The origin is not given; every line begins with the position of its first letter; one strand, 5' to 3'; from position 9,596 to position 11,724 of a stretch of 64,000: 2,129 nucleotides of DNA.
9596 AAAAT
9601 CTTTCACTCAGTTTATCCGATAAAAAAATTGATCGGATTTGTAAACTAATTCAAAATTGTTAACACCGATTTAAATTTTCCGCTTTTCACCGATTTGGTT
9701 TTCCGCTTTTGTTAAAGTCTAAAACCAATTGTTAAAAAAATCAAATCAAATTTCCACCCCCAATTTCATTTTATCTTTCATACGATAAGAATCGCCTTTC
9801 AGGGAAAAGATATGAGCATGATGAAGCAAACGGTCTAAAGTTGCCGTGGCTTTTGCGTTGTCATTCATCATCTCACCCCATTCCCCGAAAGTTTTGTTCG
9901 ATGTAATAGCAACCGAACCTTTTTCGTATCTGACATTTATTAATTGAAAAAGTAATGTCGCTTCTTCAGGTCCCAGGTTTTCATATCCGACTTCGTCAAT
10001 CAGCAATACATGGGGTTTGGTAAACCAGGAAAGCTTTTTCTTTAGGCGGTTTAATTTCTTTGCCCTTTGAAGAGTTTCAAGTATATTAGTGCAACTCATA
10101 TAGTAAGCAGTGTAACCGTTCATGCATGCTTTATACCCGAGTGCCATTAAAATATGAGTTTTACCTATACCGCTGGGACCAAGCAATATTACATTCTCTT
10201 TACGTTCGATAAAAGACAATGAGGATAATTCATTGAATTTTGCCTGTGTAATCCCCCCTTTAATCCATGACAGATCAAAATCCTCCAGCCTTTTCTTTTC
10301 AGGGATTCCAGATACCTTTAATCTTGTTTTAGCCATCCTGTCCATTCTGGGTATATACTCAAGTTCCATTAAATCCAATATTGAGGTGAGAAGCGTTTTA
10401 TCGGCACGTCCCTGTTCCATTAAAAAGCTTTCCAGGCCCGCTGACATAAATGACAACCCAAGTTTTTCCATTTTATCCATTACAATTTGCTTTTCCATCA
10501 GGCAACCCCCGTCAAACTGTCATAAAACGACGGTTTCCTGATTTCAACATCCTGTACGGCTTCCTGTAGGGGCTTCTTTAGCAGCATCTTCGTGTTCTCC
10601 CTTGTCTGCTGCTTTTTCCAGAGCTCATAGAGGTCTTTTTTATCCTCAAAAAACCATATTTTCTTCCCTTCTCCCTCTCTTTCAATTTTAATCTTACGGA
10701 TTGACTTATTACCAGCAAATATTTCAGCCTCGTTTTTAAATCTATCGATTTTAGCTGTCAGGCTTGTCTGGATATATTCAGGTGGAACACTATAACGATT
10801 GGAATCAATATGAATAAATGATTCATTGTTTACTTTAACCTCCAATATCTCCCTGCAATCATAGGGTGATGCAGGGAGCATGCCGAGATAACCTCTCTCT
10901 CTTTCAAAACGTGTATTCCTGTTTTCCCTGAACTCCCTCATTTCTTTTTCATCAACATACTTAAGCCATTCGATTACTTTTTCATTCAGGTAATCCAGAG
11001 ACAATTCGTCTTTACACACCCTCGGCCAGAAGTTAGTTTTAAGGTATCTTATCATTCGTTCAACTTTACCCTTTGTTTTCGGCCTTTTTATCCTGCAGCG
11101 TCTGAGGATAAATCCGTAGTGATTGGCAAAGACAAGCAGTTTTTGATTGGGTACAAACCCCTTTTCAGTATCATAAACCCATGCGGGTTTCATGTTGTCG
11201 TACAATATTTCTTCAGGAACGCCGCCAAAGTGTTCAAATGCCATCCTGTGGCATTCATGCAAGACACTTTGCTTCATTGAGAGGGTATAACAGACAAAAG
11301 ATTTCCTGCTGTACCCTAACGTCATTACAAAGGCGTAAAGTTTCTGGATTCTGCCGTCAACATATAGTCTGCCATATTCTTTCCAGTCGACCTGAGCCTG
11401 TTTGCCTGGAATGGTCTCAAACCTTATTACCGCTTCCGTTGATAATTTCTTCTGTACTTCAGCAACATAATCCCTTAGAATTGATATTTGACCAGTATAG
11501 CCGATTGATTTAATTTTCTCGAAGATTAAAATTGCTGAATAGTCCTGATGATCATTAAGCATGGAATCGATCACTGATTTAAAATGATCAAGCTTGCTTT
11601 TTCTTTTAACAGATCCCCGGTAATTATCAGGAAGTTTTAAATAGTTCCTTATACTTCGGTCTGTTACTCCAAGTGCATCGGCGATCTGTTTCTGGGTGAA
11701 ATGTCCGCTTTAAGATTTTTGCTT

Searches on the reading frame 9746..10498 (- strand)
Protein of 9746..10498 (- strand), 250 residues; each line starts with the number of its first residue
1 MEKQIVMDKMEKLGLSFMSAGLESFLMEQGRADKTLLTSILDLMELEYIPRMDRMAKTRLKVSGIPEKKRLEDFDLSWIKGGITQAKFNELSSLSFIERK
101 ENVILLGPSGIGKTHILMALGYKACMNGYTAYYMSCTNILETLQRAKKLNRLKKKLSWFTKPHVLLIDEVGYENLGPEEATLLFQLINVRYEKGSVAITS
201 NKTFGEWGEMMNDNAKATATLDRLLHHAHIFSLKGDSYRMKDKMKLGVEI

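Call 33: search_protein_families(library=pfam, proteins=[window:9746-10498:-], max_evalue=0.001)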
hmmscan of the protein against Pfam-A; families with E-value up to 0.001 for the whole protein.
window:9746-10498:- (250 aa): 6 families
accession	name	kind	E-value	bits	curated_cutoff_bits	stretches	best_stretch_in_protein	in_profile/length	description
PF01695.23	IstB_IS21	-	2.5e-70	237.1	24.1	1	10-244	3-236/238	IstB-like ATP binding protein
PF00308.24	Bac_DnaA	-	1.1e-06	29.4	23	1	102-203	36-140/162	Bacterial DnaA ATPAse domain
PF20720.3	nSTAND3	-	3.3e-06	27.3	27.2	1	95-142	12-57/155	Novel STAND NTPase 3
PF25199.1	nSTAND_NTPase5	-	2.8e-05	24.4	34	1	94-169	35-104/145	Novel STAND NTPase 5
PF00004.35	AAA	-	5e-05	24.2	21.2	1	103-170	1-66/131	ATPase family associated with various cellular activities (AAA)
PF24389.1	ORC-CDC6-like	-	0.00084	18.6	27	0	88-126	20-58/571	ORC-CDC6-like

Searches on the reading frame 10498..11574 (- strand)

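Call 33: search_protein_families(library=pfam, proteins=[window:10498-11574:-], max_evalue=0.001)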
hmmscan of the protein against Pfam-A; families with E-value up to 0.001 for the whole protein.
window:10498-11574:- (358 aa): 2 families
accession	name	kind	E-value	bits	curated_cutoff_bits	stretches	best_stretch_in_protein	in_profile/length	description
PF22483.2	Mu-transpos_C_2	-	1.6e-11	44.2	27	1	233-290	1-56/73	Mu transposase, C-terminal domain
PF00665.32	rve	-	2.4e-11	44.2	32.6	1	54-165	2-102/102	Integrase core domain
